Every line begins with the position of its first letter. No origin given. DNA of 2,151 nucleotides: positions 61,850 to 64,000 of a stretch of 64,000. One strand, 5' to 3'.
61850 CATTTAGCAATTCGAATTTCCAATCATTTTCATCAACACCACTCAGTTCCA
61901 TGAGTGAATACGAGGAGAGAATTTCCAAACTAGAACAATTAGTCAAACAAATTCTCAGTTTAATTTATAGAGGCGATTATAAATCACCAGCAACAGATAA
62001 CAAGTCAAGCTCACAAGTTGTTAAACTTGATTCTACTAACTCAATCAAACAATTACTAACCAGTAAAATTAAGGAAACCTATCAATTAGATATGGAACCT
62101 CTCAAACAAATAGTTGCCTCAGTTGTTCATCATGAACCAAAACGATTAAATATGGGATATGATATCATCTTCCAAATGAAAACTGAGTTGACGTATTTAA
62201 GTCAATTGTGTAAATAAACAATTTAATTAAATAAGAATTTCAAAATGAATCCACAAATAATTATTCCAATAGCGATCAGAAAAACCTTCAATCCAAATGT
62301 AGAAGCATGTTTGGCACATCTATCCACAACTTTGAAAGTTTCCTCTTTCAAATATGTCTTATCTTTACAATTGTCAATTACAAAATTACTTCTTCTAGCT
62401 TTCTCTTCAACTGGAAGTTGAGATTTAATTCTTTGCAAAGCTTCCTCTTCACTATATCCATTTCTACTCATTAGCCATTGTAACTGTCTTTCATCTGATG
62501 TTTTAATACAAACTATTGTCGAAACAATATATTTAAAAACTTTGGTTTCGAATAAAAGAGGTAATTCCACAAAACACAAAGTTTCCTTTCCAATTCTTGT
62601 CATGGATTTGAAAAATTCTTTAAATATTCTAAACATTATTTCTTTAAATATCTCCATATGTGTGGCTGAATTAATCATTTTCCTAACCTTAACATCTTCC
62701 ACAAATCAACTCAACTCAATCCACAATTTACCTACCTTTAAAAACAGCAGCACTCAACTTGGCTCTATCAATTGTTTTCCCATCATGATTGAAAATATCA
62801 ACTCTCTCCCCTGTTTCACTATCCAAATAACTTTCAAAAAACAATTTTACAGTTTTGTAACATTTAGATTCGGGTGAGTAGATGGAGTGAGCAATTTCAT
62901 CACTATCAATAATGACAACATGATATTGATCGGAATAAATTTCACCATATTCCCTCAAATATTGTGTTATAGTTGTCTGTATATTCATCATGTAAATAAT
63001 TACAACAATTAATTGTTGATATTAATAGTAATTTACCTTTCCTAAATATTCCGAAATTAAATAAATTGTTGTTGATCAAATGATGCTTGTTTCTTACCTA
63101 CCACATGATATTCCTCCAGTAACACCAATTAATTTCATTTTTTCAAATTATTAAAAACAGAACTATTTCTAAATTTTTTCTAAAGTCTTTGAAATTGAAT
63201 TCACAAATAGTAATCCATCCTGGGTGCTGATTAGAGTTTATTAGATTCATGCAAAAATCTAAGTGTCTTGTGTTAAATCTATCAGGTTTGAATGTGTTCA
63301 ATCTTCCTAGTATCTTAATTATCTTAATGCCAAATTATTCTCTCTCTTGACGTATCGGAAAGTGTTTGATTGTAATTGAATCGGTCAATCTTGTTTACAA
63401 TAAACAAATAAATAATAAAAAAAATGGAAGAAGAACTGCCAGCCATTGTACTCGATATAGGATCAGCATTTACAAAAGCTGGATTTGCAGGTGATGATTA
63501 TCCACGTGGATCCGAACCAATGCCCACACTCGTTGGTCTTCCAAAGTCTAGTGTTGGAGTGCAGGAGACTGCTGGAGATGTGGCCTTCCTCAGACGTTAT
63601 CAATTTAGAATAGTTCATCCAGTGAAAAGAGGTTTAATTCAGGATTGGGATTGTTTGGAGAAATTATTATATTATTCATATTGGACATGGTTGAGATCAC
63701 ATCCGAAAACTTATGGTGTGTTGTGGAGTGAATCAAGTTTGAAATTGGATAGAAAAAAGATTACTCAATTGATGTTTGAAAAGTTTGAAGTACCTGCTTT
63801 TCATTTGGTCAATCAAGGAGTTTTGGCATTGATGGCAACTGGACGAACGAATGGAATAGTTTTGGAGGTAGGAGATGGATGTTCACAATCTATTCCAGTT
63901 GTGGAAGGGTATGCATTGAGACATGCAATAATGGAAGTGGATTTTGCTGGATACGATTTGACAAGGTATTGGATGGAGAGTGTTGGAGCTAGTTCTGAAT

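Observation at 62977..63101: Candidate 5-nt micro-exon supplying the Walker A Gly-Lys of dephospho-CoA kinase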

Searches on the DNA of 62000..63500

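Call 42: search_rna_families(source=window, start=62000, end=63500, threshold=evalue, max_evalue=1)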
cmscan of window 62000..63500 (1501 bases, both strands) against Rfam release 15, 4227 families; matches with E-value up to 1: 0.
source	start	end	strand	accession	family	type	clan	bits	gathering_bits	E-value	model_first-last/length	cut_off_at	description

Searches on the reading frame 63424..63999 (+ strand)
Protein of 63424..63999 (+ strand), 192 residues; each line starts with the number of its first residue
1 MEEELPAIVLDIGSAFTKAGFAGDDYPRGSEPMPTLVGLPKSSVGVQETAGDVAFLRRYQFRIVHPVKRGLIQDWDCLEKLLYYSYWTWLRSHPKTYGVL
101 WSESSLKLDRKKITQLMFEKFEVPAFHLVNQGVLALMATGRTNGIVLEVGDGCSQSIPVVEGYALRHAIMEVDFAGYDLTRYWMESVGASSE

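Call 48: search_protein_families(library=pfam, proteins=[window:63424-63999:+], max_evalue=0.01)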
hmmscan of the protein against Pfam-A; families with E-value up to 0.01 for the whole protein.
window:63424-63999:+ (192 aa): 1 family
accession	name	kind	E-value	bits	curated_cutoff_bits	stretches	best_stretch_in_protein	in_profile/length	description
PF00022.25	Actin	-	5.9e-45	154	27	1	3-186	2-186/410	Actin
